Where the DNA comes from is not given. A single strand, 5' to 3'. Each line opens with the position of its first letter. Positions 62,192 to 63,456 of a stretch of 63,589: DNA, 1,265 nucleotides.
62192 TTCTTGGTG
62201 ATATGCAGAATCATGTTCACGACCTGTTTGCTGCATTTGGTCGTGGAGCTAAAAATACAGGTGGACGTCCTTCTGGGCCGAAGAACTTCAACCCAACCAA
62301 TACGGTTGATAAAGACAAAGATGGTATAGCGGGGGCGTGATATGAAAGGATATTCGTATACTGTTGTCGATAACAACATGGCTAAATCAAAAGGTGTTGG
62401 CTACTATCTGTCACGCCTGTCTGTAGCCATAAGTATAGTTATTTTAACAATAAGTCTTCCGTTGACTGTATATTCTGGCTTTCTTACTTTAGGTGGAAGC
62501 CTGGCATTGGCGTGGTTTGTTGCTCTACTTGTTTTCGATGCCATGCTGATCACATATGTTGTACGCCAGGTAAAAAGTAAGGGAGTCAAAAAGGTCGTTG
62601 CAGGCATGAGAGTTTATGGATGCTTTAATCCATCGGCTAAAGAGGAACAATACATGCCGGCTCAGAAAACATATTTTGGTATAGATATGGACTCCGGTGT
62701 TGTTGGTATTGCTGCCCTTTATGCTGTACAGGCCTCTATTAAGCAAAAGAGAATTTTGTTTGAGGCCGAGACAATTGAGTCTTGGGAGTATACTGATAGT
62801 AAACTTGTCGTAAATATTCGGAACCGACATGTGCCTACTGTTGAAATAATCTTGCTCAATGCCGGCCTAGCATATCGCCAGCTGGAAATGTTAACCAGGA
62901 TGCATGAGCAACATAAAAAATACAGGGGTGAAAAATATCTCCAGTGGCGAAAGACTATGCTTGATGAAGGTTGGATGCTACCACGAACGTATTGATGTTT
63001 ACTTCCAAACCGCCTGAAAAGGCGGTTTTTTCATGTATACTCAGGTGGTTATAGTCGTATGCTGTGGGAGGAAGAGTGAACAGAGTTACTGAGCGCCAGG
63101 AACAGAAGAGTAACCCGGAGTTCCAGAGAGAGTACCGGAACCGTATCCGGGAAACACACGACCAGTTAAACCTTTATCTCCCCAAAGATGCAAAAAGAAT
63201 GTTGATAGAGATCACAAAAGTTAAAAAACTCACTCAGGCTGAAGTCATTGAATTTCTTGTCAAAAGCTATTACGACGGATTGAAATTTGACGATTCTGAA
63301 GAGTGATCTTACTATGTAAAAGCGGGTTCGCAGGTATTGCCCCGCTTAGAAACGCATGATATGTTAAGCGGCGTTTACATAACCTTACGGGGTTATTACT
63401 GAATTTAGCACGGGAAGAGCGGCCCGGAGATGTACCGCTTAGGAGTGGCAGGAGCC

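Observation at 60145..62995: TraY/ExcA-type entry-exclusion pair at the end of the transfer operon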

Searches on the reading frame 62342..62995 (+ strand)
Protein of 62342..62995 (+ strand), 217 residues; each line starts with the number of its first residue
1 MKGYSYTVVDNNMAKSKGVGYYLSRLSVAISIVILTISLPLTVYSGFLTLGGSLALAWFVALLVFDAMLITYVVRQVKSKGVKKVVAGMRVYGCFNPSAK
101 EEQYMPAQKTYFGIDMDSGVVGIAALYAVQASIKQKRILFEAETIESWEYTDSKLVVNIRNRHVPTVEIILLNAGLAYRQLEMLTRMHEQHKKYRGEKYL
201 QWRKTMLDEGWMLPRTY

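Call 3: search_protein_families(library=pfam, proteins=[window:62342-62995:+], max_evalue=0.01)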
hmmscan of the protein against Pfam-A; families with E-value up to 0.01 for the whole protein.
window:62342-62995:+ (217 aa): 0 families

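Call 4: search_protein_families(library=ncbifam, proteins=[window:62342-62995:+], max_evalue=0.01)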
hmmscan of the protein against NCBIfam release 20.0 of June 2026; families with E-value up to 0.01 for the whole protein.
window:62342-62995:+ (217 aa): 1 family
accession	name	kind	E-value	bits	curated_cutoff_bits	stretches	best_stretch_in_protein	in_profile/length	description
NF033891.1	surf_exc_IncI1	exception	1e-09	38.1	100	1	55-194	51-187/210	plasmid IncI1-type surface exclusion protein ExcA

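Call 7: search_dna_similar(query=window:62342-62992:+, collection=plasmids, mode=protein, max_rows=60, rows=spread, max_evalue=0.001)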
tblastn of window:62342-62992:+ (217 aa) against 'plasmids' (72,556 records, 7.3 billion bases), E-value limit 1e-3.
Records with a match: 953; places in all: 954; records where one place covers at least 80% of the query: 714.
Best place of each record, by identity: >=99% 643; 95-99% 22; 90-95% 1; <60% 287.
By first word of the organism name: Klebsiella 620; Enterobacter 132; Escherichia 99; Citrobacter 44; Serratia 27; Salmonella 11; Proteus 4; Morganella 4; Raoultella 3; uncultured 2; and 6 more.
By predicted mobility (MOB-suite, as given by PLSDB): conjugative 913; non-mobilizable 39; mobilizable 1.
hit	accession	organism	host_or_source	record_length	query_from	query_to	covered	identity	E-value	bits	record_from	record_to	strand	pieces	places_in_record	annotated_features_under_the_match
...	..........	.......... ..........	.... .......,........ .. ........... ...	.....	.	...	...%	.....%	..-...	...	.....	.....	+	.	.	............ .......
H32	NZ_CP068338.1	Klebsiella pneumoniae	Homo sapiens,Plasmid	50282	1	217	100%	100.0%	5e-120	381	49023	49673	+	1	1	hypothetical protein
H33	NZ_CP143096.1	Klebsiella pasteurii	Homo sapiens,cell culture,rectal swab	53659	1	217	100%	100.0%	5e-120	381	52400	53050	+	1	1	hypothetical protein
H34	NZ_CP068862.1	Klebsiella pneumoniae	Homo sapiens,Plasmid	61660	1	217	100%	100.0%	5e-120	381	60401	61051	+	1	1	hypothetical protein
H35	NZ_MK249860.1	Klebsiella oxytoca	-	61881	1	217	100%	100.0%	5e-120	381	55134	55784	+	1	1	hypothetical protein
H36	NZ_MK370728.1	Klebsiella pneumoniae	-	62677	1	217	100%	100.0%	5e-120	381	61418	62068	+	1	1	hypothetical protein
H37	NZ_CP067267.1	Escherichia coli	cell culture,waste water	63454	1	217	100%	100.0%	5e-120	381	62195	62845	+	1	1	hypothetical protein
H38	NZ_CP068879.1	Klebsiella pneumoniae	Homo sapiens,Plasmid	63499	1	217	100%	100.0%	5e-120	381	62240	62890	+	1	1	hypothetical protein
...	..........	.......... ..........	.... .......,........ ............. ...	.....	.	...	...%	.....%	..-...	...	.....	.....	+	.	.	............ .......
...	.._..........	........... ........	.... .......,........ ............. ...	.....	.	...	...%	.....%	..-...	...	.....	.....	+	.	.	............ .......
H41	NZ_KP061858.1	Enterobacter cloacae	-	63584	1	217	100%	100.0%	5e-120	381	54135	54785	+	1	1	hypothetical protein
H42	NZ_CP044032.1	Klebsiella pneumoniae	Homo sapiens,clinical isolate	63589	1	217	100%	100.0%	5e-120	381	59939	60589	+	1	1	hypothetical protein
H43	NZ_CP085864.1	Klebsiella pneumoniae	whole organism,environmental swab ...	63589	1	217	100%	100.0%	5e-120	381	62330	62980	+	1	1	hypothetical protein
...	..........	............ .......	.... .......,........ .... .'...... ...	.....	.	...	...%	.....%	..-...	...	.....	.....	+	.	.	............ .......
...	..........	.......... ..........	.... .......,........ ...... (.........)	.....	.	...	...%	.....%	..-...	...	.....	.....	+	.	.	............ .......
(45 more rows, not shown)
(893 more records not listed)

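Call 26: search_solved_structures(query=window:62342-62992:+, max_evalue=1)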
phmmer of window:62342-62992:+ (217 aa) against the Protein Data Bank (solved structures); distinct sequences matched with E-value up to 1: 0.

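Call 28: find_homologous_proteins(query=window:62342-62992:+, max_evalue=0.001)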
Query window:62342-62992:+ (217 aa): 6 proteins with E <= 0.001 among 271 candidates.
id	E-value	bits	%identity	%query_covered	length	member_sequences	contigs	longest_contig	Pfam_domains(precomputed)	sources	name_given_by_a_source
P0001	2.3e-134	463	97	100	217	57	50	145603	-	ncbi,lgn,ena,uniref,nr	ncbi:TPA: hypothetical protein QHO33_003828 [Citrobacter freundii]|uniref:Exclusion-determining prot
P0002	3.0e-121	421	84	100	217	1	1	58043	-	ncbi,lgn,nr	ncbi:hypothetical protein EKL85_21445 [Salmonella enterica subsp. enterica serovar Give]|nr:hypothet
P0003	1.5e-102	359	100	75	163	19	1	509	-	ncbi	ncbi:TPA: hypothetical protein ACGE1F_005876, partial [Klebsiella pneumoniae]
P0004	6.4e-93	328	65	100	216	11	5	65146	-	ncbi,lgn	ncbi:hypothetical protein [Erwinia amylovora]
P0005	3.2e-65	238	98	53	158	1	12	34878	-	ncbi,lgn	-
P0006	3.6e-65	237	98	53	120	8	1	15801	-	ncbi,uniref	ncbi:hypothetical protein J8690_04120, partial [Klebsiella pneumoniae]|uniref:hypothetical protein n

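Call 31: find_encoding_contigs(protein=P0004, flank=8000, max_places=3)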
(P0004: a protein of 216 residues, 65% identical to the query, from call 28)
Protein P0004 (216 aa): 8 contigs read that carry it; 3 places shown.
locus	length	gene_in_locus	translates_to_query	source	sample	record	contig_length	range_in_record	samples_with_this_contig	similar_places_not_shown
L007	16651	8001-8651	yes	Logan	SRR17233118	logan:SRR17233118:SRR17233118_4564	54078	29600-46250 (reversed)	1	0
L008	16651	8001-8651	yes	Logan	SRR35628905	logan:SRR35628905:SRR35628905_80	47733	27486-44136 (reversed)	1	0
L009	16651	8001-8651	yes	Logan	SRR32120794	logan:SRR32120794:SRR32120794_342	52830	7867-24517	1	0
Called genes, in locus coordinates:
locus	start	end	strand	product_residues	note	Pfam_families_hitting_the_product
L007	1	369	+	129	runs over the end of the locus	PF20535:DUF6750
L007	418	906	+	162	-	-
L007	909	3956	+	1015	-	-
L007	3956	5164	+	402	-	PF28212:TraW-like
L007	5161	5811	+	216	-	PF28070:TraX-like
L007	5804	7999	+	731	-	-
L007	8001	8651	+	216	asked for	-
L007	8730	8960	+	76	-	PF10723:RepB-RCR_reg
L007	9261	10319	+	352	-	PF02387:IncFII_repA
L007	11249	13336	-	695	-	-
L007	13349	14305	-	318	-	PF13098:Thioredoxin_2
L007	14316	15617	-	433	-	PF23127:DotM_C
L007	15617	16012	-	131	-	-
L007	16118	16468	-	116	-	PF07383:DUF1496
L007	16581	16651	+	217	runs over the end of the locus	PF02517:Rce1-like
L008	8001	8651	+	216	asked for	-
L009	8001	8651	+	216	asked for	-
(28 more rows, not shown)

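Call 32: find_encoding_contigs(protein=P0002, flank=8000, max_places=2)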
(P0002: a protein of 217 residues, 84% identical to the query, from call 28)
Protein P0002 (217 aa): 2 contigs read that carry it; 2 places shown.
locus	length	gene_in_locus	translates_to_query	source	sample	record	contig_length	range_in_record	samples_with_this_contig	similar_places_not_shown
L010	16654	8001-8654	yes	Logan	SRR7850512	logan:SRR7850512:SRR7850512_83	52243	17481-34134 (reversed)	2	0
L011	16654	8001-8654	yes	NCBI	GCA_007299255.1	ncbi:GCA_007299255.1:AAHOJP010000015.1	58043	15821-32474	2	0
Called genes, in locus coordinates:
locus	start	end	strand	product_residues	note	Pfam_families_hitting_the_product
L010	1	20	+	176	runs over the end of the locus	-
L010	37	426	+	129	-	PF20535:DUF6750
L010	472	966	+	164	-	-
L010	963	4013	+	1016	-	-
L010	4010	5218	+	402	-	PF28212:TraW-like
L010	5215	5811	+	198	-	PF28070:TraX-like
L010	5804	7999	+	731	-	-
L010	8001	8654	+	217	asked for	-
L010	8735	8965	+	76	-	PF10723:RepB-RCR_reg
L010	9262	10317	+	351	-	PF02387:IncFII_repA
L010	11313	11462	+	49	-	-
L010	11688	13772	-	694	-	-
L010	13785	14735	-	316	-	PF13098:Thioredoxin_2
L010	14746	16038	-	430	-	PF23127:DotM_C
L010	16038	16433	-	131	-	-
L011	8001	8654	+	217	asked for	-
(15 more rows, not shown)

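Call 37: search_protein_representatives(alignment_id=A1)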
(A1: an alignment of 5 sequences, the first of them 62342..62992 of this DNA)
Query: 5 sequences, 216 profile positions. Proteins with E-value up to 0.001 (for the whole library): 19; up to 1e-10: 13; up to 1e-30: 7. The best 19 are listed.
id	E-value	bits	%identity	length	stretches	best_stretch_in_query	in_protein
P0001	7.3e-122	421.1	-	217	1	1-216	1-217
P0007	1.4e-99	348.3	-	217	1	2-216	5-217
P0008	3.8e-57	209.6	-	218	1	8-216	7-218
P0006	2.3e-55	203.8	-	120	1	1-115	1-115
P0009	6.1e-53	195.8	-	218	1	1-216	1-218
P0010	6.0e-50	186.1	-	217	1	4-216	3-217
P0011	1.5e-37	145.5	-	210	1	9-216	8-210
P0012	3.1e-25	105.3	-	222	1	60-216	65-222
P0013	9.3e-25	103.7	-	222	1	46-216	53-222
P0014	8.7e-19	84.2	-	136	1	85-216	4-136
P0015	1.9e-18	83.1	-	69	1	138-188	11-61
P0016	8.6e-18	80.9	-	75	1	1-53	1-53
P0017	1.4e-16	76.9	-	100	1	2-66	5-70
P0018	3.1e-08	49.7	-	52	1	105-137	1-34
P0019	2.6e-06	43.4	-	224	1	44-186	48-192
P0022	1.5e-04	37.7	-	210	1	27-169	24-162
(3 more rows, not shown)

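Call 51: predict_structure(alignment_id=A2)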
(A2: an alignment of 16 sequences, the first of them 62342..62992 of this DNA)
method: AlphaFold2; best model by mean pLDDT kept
length: 217 residues; sequences in the alignment: 16
mean_pLDDT: 83.1   pTM: 0.74
mean pLDDT of the five models: 83.1, 82.1, 80.6, 78.8, 78.0
residues with pLDDT >= 90: 42; 70-90: 158; 50-70: 9; < 50: 8
segments of 3 or more residues with pLDDT < 50: 1-8
pLDDT, mean of each block of 10 residues (from residue 1): 40 79 81 88 85 80 88 76 84 82 85 91 85 82 91 90 86 90 88 85 86 82
secondary structure, 60 per line:
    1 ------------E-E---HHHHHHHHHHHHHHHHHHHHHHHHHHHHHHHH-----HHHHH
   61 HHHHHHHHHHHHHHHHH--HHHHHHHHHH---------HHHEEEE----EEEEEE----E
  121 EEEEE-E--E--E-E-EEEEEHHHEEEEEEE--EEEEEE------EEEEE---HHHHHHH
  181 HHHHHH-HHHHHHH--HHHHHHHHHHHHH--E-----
elements in order: H19-50 H56-77 H80-89 E102-105 E110-115 E120-125 E137-141 E145-151 E154-159 E166-170 H174-186 H188-194 H197-209

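Call 53: fold_search(model_id=the predicted structure, library=pdb)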
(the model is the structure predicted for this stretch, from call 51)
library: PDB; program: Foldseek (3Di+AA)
matches with E <= 10: 587; with E <= 0.001: 0
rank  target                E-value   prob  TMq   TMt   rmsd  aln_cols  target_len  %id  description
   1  7lwh_A                2.3e-03  1.00  0.29  0.21  11.2       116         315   13  Human neurofibromin 2/merlin residues 1-339 in complex with LATS1 (released 2021-08-11)
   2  1mk9_B                3.4e-03  1.00  0.30  0.35   8.7       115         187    7  CRYSTAL STRUCTURE OF AN INTEGRIN BETA3-TALIN CHIMERA (released 2003-01-28)
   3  6cds_A                4.3e-03  1.00  0.33  0.23  10.7       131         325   11  Human neurofibromin 2/merlin/schwannomin residues 1-339 in complex with PIP2 (released 2018-07-18)
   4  3g9w_A                5.7e-03  1.00  0.31  0.31   8.1       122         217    7  Crystal Structure of Talin2 F2-F3 in Complex with the Integrin Beta1D Cytoplasmic Tail (released 2009-10-20)
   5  4rm8_B                6.4e-03  0.99  0.28  0.18   9.6       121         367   16  Crystal structure of human ezrin in space group P21 (released 2015-12-09)
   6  3u8z_C                8.7e-03  0.80  0.29  0.24  16.5       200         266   12  human merlin FERM domain (released 2011-11-02)
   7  1ef1_A                9.2e-03  1.00  0.28  0.21   5.8        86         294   19  CRYSTAL STRUCTURE OF THE MOESIN FERM DOMAIN/TAIL DOMAIN COMPLEX (released 2000-05-10)
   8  2d11_A                9.8e-03  1.00  0.29  0.22   6.7        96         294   18  Crystal structure of the Radixin FERM domain complexed with the NHERF-2 C-terminal tail peptide (released 2006-07-18)
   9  3g9w_B                9.8e-03  0.99  0.31  0.33   8.0       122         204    7  Crystal Structure of Talin2 F2-F3 in Complex with the Integrin Beta1D Cytoplasmic Tail (released 2009-10-20)
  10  8cit_A                1.0e-02  0.97  0.26  0.18  13.5       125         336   17  The FERM domain of human moesin mutant L281R (released 2023-03-01)
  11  4rma_A                1.2e-02  1.00  0.29  0.23   6.5        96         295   18  Crystal structure of the FERM domain of human ezrin (released 2015-12-09)
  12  8t0d                  1.2e-02  1.00  0.29  0.17   7.3        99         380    8  Crystal structure of integrin beta-2 tail bound to the FERM-folded talin head domain with E269A/Y270A/K306Q triple mutat (released 2024-07-03)
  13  2emt_A                1.2e-02  0.99  0.29  0.21   9.0       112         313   18  Crystal Structure Analysis of the radixin FERM domain complexed with adhesion molecule PSGL-1 (released 2008-03-18)
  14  3wa0_A                1.4e-02  0.99  0.26  0.20   5.7        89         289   17  Crystal structure of merlin complexed with DCAF1/VprBP (released 2014-05-28)
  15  7r04_B                1.5e-02  0.99  0.28  0.03   5.2        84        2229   14  Neurofibromin in open conformation (released 2022-03-30)
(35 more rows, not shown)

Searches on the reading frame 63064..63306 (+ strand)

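Call 3: search_protein_families(library=pfam, proteins=[window:63064-63306:+], max_evalue=0.01)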
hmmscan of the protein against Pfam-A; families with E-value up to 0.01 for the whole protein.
window:63064-63306:+ (80 aa): 1 family
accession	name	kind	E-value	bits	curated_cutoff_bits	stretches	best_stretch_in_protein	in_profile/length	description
PF10723.15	RepB-RCR_reg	-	2.5e-05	24.6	21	1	7-68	14-75/81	Replication regulatory protein RepB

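Call 4: search_protein_families(library=ncbifam, proteins=[window:63064-63306:+], max_evalue=0.01)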
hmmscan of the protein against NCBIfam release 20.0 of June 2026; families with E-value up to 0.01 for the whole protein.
window:63064-63306:+ (80 aa): 2 families
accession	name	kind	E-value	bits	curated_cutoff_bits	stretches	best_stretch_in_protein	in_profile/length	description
NF040976.1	RepC_IncLM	exception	5.4e-51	170.4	80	1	6-80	1-75/75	IncL/M type plasmid replication protein RepC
NF010256.0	PRK13702.1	subfamily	2e-07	31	87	1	16-68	25-77/85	replication regulatory protein RepA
